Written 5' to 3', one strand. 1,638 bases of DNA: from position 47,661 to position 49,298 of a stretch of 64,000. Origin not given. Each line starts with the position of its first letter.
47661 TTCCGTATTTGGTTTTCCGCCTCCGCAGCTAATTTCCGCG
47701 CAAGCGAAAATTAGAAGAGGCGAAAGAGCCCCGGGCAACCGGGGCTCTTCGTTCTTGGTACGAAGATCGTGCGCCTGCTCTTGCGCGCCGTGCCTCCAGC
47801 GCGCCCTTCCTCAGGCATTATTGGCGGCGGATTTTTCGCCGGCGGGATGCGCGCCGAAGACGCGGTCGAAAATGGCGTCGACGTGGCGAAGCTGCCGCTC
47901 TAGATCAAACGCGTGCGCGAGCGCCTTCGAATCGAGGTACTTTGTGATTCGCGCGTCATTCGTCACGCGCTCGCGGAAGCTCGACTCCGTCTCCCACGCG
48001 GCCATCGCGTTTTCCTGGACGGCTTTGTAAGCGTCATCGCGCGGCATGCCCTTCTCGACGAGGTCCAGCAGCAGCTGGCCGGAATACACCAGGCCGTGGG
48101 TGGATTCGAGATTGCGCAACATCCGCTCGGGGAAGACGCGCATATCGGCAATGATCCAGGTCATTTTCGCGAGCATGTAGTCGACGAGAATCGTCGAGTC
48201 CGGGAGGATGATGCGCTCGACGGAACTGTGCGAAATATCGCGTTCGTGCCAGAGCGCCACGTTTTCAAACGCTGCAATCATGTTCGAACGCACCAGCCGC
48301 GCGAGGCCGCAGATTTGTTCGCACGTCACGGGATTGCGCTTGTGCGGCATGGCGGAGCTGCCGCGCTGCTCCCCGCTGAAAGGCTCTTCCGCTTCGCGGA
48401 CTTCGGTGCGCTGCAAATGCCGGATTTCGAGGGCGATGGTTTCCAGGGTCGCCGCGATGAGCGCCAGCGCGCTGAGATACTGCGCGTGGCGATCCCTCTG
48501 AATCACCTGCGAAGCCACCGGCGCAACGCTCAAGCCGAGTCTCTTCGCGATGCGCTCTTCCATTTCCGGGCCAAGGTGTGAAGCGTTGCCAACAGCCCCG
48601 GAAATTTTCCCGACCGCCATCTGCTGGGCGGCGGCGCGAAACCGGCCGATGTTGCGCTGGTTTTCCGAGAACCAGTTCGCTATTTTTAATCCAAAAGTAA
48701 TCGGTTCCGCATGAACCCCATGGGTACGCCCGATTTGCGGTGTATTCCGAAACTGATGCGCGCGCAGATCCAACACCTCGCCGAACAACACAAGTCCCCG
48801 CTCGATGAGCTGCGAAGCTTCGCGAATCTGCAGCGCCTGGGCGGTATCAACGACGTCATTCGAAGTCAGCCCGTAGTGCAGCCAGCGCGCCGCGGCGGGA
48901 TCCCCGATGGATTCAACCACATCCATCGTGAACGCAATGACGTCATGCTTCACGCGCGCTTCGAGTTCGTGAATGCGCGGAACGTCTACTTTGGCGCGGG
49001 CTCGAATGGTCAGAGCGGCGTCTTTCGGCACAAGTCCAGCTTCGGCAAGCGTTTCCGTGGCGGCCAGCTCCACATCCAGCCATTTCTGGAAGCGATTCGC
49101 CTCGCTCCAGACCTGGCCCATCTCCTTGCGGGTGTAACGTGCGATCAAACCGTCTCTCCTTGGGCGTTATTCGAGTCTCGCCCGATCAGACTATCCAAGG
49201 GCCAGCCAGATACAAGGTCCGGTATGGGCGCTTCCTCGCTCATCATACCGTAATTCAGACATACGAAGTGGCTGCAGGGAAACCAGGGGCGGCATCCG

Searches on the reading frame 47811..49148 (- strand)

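Call 58: search_protein_families(library=ncbifam, proteins=[window:47811-49148:-], max_evalue=1e-10)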
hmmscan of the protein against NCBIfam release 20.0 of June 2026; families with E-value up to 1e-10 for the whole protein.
window:47811-49148:- (445 aa): 13 families
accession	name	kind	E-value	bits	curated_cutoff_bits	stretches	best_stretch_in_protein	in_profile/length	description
TIGR00928.1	purB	equivalog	7.3e-156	519.3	326.2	1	1-431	1-436/436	adenylosuccinate lyase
NF052536.2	CoM_syn_XcbD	exception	2.5e-86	290.2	600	1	6-430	15-442/443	3-sulfopropionylcysteine synthase XcbD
NF006500.1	PRK08937.2-4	subfamily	6.9e-85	285.5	626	1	4-431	13-443/448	adenylosuccinate lyase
NF006554.0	PRK09053.1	equivalog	1.9e-71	241.2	595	1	5-435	13-449/453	3-carboxy-cis,cis-muconate cycloisomerase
TIGR02426.1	protocat_pcaB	equivalog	4.3e-55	187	355.75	1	6-335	7-337/338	3-carboxy-cis,cis-muconate cycloisomerase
NF052556.1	NtrsucLyaStm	equivalog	5.1e-41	141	650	1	17-429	34-462/466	nitrosuccinate lyase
NF004631.0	PRK05975.1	equivalog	9.3e-34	116.9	371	1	9-317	19-326/352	3-carboxy-cis,cis-muconate cycloisomerase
NF006764.0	PRK09285.1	equivalog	1e-29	103.2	446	1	52-314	75-346/456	adenylosuccinate lyase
TIGR00838.1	argH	equivalog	8.3e-20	71.2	279.5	1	21-420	29-429/455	argininosuccinate lyase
NF008964.0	PRK12308.1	equivalog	1.1e-12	47.1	657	1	75-393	90-404/624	argininosuccinate lyase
TIGR00979.1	fumC_II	equivalog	3.3e-12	45.9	664.75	1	95-289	136-340/458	class II fumarate hydratase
NF008909.0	PRK12273.1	subfamily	4.7e-12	45.5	510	1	96-286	143-342/474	aspartate ammonia-lyase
NF002563.0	PRK02186.1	subfamily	9.6e-11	40.6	625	0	18-350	436-771/890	argininosuccinate lyase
